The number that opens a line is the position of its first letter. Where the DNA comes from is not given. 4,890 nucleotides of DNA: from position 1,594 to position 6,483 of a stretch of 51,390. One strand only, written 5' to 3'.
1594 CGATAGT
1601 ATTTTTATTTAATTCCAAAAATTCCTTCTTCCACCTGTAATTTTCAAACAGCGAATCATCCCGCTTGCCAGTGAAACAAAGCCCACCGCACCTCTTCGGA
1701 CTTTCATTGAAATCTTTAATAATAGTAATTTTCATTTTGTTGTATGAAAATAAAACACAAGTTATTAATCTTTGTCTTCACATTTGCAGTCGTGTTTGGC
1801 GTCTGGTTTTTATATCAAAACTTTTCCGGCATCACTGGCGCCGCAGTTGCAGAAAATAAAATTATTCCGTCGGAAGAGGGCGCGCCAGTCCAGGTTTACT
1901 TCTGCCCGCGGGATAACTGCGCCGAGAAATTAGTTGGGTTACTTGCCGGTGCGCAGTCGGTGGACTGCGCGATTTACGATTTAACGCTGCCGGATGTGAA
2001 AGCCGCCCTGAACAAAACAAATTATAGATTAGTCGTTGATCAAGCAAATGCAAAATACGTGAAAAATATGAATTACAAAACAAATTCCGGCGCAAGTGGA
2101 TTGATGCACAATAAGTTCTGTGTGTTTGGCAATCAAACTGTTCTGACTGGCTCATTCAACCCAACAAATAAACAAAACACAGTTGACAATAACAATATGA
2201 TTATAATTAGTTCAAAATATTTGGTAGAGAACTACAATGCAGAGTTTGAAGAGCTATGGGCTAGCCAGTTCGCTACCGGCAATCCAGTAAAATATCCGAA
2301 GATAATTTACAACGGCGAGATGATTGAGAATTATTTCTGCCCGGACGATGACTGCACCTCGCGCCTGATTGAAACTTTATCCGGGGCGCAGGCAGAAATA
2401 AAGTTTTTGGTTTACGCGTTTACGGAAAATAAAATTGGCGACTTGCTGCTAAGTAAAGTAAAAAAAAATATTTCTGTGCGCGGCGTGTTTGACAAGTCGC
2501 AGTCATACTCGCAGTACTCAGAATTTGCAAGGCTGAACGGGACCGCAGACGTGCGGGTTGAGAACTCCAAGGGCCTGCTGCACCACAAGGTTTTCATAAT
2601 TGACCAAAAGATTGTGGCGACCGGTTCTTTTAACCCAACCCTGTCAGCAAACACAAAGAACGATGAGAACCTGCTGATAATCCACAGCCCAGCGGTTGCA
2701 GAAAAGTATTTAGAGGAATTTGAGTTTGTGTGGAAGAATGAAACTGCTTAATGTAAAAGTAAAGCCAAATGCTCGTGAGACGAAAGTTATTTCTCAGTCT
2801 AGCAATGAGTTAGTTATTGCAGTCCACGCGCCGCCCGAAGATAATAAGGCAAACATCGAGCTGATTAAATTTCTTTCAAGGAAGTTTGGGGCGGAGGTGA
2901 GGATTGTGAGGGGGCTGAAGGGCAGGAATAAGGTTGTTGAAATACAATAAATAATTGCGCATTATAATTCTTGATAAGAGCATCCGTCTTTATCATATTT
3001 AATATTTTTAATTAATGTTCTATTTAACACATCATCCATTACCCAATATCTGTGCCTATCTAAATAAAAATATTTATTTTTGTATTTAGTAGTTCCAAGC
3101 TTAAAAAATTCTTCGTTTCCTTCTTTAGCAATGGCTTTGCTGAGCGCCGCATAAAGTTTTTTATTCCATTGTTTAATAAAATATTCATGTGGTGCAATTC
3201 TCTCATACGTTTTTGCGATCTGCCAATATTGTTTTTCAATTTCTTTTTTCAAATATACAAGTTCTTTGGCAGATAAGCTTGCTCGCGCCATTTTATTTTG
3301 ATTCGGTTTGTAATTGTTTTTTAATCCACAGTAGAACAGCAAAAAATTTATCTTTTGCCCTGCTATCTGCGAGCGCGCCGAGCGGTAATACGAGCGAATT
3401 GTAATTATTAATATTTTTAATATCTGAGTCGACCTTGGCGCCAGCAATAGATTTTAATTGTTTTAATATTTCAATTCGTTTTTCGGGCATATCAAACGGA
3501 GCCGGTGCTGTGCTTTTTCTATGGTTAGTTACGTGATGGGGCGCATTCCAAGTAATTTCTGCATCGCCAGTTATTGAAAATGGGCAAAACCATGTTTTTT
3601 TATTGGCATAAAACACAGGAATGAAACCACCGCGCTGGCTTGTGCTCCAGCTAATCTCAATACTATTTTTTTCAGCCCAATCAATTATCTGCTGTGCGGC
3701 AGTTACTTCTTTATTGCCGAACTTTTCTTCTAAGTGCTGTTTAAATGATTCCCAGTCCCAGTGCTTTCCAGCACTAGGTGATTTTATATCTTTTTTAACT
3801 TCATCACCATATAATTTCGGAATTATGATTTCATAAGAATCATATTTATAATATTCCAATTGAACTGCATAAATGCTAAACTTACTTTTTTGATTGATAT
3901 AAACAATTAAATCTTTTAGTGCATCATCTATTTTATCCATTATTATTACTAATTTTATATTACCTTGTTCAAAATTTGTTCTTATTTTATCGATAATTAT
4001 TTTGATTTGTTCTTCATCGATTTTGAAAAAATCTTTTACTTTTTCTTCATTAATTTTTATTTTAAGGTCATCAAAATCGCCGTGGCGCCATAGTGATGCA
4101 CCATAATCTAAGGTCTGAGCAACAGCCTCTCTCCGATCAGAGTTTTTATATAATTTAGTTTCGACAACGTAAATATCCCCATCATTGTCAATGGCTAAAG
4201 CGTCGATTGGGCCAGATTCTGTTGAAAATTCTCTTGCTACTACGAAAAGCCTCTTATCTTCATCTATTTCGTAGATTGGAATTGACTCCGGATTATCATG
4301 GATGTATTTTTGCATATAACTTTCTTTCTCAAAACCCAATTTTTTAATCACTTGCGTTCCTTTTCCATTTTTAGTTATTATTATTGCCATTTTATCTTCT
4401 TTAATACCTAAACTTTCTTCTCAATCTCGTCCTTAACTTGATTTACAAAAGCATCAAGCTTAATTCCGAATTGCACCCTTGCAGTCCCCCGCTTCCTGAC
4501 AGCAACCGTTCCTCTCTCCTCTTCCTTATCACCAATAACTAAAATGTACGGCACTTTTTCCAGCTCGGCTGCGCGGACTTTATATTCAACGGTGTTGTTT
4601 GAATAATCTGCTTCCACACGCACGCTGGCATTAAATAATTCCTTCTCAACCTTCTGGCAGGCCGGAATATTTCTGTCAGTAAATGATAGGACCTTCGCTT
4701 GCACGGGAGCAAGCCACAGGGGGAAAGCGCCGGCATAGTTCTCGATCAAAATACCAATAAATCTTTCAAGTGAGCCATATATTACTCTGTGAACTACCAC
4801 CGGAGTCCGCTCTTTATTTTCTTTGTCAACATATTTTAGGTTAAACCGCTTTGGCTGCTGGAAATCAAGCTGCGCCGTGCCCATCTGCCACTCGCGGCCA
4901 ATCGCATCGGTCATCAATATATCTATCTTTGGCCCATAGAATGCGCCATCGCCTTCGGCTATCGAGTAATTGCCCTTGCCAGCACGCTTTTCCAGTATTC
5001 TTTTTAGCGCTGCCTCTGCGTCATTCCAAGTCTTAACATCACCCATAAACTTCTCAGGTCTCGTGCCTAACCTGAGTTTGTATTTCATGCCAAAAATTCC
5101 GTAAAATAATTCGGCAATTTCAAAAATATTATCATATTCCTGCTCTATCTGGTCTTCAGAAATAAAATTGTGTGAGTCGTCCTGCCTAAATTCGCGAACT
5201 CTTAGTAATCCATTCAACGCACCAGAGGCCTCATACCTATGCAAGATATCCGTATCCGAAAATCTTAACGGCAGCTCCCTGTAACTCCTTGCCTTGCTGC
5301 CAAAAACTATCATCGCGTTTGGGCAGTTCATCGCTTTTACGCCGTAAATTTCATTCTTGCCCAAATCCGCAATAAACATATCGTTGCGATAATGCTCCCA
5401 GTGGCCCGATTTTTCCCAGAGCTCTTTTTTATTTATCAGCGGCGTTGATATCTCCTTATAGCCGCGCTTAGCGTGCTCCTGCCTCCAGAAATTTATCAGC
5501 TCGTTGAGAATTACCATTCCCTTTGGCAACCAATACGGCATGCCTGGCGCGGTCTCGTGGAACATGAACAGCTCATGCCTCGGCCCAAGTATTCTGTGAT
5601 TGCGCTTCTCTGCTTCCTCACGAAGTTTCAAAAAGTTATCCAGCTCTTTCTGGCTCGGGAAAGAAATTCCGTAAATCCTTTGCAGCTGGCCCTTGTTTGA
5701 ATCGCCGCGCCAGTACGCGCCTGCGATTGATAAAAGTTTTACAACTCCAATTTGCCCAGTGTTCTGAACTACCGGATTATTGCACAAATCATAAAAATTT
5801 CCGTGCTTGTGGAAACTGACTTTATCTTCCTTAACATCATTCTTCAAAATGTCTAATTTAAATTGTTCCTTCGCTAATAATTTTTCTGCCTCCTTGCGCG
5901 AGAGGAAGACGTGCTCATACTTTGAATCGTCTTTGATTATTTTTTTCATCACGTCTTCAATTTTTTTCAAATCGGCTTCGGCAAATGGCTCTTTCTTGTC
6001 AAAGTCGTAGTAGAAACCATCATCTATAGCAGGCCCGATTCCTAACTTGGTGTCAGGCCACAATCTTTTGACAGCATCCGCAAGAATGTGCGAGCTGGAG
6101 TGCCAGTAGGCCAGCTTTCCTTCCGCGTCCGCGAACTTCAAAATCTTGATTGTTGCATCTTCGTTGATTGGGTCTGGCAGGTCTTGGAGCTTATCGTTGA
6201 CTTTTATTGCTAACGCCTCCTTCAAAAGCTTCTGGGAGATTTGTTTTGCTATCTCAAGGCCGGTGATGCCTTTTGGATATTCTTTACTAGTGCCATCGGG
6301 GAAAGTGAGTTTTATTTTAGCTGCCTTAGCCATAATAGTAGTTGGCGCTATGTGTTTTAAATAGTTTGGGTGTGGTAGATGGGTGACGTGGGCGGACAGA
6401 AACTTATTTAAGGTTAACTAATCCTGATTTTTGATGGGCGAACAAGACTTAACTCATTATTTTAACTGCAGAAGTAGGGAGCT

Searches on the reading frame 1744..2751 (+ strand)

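Call 9: search_protein_families(library=pfam, max_evalue=0.001, proteins=[window:1744-2751:+])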
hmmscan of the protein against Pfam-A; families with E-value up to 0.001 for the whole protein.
window:1744-2751:+ (335 aa): 3 families
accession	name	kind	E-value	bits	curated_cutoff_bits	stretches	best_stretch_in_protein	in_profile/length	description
PF13091.12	PLDc_2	-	6.7e-38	130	27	2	208-330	1-132/132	PLD-like domain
PF07894.18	SACK1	-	1.8e-09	38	21.4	1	102-174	198-271/274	Scaffolding anchor of CK1 domain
PF00614.28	PLDc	-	0.0001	22.6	21.9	0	277-297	3-23/28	Phospholipase D Active site motif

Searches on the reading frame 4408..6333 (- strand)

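Call 9: search_protein_families(library=pfam, max_evalue=0.001, proteins=[window:4408-6333:-])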
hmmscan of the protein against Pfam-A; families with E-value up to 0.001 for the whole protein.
window:4408-6333:- (641 aa): 4 families
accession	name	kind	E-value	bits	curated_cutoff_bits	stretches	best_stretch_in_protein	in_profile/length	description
PF00587.30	tRNA-synt_2b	-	1.2e-41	143.1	29.3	1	328-533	9-179/179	tRNA synthetase class II core domain (G, H, P, S and T)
PF03129.25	HGTP_anticodon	-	8.5e-20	71.2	21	1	545-635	8-93/94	Anticodon binding domain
PF02824.27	TGS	-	6.4e-10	39.4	22.2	1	7-66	1-60/60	TGS domain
PF07973.19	tRNA_SAD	-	4.2e-09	36.7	24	1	176-221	5-44/44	Threonyl and Alanyl tRNA synthetase second additional domain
